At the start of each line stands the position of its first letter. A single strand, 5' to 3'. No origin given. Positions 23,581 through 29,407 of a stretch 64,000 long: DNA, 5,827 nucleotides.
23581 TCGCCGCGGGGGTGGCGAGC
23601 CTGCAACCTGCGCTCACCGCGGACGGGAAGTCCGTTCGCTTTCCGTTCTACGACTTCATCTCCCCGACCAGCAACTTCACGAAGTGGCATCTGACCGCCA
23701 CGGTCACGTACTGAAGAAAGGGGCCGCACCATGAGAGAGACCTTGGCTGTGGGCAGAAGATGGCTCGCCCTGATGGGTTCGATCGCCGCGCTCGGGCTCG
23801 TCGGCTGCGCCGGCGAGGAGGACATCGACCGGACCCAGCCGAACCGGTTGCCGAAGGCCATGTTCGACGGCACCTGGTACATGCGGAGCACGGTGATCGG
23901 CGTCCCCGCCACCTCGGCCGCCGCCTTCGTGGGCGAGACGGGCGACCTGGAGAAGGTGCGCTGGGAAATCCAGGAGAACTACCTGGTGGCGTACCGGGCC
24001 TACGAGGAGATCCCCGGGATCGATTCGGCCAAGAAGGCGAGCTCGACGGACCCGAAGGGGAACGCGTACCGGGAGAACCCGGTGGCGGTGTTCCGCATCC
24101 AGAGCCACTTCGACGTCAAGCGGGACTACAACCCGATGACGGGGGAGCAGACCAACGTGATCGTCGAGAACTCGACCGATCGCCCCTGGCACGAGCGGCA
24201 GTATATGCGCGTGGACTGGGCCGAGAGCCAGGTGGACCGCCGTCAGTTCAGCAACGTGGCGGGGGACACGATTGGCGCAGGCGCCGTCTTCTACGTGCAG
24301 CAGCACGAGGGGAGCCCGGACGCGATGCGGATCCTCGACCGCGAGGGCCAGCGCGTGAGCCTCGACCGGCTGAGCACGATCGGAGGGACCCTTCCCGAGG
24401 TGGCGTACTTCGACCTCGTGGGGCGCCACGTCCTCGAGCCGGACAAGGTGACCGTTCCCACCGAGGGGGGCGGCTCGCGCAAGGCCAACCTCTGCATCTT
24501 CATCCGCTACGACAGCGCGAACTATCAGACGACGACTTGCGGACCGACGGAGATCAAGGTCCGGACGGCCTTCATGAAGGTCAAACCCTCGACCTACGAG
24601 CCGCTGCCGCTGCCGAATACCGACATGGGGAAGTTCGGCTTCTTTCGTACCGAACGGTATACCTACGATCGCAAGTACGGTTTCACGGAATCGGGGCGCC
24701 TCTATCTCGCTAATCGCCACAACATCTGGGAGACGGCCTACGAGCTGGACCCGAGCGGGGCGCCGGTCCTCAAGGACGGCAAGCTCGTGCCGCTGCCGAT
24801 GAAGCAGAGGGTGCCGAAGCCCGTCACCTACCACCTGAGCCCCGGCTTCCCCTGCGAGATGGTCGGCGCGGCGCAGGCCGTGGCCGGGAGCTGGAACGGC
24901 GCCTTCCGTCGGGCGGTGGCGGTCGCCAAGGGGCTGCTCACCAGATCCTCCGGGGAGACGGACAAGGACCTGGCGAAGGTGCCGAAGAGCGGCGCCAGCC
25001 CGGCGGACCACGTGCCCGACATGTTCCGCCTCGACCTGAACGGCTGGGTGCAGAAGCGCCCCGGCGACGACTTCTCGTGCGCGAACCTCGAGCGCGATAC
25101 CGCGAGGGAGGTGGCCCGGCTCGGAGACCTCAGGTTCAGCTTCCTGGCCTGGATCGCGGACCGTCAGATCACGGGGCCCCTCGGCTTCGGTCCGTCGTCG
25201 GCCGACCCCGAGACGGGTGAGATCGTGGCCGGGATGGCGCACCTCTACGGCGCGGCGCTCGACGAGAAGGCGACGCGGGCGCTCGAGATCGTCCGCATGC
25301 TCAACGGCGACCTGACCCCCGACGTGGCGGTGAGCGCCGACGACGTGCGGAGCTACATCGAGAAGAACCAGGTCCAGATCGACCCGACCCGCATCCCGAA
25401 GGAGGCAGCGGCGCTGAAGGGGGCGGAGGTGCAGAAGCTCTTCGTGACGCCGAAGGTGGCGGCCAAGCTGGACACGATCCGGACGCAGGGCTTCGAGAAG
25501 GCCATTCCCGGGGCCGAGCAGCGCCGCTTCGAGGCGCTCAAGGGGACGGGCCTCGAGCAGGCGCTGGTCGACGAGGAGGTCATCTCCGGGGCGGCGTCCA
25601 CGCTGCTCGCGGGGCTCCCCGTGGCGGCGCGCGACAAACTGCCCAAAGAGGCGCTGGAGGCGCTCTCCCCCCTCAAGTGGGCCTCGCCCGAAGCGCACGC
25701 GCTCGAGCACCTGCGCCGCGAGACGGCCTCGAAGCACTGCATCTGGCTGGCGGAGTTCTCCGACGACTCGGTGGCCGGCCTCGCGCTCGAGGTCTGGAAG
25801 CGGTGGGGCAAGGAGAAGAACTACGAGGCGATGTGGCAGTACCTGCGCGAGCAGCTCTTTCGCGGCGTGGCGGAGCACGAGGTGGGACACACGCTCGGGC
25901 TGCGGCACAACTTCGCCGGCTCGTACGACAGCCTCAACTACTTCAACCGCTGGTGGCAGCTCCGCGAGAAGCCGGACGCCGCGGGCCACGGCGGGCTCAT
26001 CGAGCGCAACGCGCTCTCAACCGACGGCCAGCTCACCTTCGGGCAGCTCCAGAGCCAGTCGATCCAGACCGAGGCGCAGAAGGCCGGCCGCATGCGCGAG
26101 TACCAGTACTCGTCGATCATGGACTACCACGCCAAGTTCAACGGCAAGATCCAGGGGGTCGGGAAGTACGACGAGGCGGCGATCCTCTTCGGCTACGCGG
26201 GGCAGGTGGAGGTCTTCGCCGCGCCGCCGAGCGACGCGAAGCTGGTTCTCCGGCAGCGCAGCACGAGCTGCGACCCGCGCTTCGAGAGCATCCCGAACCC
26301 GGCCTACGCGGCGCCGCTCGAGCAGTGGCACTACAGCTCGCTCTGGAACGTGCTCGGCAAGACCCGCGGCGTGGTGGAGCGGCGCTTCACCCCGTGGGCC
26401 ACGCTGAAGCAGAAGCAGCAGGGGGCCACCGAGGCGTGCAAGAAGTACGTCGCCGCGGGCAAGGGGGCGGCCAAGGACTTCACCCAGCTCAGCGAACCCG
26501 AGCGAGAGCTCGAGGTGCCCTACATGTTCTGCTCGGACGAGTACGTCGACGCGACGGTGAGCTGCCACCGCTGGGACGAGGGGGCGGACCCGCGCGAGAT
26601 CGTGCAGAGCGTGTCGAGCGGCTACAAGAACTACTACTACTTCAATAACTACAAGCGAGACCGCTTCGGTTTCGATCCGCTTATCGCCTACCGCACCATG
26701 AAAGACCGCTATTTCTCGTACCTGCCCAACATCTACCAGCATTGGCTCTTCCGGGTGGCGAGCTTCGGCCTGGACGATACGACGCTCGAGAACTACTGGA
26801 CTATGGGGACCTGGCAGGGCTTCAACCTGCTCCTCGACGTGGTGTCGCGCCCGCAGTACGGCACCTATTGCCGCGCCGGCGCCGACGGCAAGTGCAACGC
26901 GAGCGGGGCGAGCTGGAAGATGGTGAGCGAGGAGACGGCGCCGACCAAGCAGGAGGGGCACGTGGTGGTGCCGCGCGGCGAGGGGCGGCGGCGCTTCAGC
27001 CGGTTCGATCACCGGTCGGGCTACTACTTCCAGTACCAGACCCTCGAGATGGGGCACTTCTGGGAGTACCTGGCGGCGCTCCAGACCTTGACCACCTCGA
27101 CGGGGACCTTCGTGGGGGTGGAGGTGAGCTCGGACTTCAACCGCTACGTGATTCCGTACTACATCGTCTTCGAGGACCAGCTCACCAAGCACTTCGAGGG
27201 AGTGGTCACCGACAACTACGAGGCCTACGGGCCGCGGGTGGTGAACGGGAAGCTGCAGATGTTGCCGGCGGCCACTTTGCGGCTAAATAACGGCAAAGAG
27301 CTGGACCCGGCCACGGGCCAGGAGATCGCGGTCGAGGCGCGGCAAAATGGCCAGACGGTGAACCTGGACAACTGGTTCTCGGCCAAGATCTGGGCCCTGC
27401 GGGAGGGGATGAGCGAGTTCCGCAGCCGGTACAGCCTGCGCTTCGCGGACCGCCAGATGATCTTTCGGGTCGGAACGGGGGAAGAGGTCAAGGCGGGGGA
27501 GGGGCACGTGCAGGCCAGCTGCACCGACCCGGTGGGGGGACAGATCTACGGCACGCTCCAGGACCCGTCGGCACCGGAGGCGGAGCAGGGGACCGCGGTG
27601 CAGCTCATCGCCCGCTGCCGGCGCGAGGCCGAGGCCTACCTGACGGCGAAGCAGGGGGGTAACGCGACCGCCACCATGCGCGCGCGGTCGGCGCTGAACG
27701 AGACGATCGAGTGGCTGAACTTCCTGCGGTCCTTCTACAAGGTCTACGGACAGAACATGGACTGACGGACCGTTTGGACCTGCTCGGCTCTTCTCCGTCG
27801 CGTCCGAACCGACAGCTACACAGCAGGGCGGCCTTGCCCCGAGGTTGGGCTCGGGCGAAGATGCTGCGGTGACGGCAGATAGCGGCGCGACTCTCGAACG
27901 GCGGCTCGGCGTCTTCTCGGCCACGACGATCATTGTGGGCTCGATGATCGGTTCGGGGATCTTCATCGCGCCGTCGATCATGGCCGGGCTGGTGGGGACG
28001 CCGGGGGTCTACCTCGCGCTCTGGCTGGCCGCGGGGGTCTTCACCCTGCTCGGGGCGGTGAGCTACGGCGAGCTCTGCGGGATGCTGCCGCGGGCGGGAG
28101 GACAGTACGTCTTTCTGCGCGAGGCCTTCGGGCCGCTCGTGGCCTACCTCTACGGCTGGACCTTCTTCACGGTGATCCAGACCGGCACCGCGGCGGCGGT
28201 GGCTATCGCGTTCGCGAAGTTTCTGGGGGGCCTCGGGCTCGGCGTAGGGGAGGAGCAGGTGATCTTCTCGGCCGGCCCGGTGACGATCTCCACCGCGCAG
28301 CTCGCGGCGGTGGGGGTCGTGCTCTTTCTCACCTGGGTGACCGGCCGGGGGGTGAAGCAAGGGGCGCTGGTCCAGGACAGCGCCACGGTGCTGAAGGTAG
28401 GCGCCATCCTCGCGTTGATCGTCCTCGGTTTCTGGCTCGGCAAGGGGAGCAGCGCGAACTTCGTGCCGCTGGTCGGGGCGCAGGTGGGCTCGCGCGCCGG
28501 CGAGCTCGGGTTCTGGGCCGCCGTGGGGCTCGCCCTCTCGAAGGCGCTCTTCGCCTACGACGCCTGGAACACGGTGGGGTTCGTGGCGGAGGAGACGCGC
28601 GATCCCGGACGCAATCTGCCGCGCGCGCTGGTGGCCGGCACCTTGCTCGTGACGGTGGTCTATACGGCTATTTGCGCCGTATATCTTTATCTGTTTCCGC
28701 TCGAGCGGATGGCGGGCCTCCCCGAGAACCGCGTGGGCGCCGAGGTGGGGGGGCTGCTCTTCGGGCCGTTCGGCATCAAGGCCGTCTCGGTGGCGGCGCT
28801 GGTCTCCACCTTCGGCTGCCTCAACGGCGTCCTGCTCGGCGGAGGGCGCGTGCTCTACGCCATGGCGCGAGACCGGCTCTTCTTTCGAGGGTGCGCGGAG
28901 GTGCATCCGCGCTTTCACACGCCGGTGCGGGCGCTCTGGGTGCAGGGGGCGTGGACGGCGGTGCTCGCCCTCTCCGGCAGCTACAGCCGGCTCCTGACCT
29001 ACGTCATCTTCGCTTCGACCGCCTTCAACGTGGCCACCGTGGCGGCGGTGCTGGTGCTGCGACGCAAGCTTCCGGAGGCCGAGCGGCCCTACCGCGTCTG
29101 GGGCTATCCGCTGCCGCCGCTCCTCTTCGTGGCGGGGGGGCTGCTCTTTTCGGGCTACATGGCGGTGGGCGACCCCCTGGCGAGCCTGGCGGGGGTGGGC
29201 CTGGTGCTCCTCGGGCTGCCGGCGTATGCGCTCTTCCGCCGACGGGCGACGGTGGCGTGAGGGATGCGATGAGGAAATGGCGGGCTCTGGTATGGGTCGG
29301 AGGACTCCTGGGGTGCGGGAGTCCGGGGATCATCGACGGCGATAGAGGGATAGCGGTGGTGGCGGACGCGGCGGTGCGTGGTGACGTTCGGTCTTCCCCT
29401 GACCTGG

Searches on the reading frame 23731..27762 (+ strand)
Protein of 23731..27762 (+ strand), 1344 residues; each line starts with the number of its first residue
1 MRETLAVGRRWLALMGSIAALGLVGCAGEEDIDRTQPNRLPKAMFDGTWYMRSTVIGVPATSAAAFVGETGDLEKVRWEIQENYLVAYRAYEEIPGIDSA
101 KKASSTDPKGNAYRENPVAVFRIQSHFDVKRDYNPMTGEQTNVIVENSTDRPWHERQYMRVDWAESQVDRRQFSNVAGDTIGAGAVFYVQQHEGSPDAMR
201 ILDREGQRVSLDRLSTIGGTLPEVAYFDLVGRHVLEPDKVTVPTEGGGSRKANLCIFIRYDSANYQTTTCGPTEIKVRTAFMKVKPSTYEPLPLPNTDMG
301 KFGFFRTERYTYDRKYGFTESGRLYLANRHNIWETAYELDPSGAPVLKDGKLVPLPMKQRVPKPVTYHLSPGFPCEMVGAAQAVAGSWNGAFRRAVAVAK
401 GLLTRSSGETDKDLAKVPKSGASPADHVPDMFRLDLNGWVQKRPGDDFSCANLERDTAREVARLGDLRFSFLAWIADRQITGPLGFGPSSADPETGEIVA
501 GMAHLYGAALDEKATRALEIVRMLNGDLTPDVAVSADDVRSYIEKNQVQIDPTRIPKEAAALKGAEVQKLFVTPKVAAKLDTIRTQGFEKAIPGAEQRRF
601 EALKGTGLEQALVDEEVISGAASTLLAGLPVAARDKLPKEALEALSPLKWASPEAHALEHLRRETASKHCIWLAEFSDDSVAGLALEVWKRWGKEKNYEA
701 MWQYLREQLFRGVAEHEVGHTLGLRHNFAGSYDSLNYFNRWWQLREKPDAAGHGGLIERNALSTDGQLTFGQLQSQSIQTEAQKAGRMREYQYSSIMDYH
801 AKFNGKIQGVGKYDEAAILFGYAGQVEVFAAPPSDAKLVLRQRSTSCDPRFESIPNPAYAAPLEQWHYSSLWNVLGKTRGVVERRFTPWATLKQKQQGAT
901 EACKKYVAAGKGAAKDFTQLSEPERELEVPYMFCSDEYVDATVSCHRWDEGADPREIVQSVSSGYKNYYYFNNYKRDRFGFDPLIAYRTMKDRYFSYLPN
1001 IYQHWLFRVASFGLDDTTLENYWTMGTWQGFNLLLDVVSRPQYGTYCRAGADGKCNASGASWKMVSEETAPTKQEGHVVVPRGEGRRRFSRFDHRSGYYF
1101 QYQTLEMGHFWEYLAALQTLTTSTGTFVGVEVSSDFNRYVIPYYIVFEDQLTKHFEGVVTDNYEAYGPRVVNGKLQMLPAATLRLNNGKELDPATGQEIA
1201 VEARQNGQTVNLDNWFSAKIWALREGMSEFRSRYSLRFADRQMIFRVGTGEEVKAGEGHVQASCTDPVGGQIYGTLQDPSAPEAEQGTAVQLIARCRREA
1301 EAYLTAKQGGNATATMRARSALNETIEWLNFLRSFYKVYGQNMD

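Call 66: search_protein_families(library=pfam, proteins=[window:23731-27762:+], max_evalue=0.00001)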
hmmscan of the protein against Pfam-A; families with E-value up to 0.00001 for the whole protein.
window:23731-27762:+ (1344 aa): 1 family
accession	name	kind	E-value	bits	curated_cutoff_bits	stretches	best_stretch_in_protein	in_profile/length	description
PF16313.11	DUF4953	-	2.5e-11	43.8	24.2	1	705-733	8-36/316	Met-zincin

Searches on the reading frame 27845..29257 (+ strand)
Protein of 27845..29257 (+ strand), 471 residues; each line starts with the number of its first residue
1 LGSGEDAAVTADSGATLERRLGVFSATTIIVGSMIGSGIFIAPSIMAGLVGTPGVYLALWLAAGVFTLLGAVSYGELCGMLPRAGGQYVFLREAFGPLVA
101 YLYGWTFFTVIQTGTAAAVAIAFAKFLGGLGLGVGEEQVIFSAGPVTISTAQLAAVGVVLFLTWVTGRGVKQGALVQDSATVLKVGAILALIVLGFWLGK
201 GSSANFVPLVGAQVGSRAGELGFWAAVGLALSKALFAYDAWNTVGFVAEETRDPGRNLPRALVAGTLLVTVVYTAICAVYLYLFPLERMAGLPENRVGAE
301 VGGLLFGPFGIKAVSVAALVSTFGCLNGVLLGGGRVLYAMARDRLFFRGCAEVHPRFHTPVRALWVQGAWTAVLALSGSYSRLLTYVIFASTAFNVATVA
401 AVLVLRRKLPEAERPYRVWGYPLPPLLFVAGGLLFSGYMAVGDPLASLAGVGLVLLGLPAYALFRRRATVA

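Call 66: search_protein_families(library=pfam, proteins=[window:27845-29257:+], max_evalue=0.00001)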
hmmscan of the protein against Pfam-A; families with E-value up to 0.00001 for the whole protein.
window:27845-29257:+ (471 aa): 2 families
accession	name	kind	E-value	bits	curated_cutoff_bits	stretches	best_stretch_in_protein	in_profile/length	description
PF13520.12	AA_permease_2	-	7.2e-58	196.9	27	1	21-441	1-402/427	Amino acid permease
PF00324.27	AA_permease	-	3.8e-28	98.8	24.6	1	27-391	3-361/470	Amino acid permease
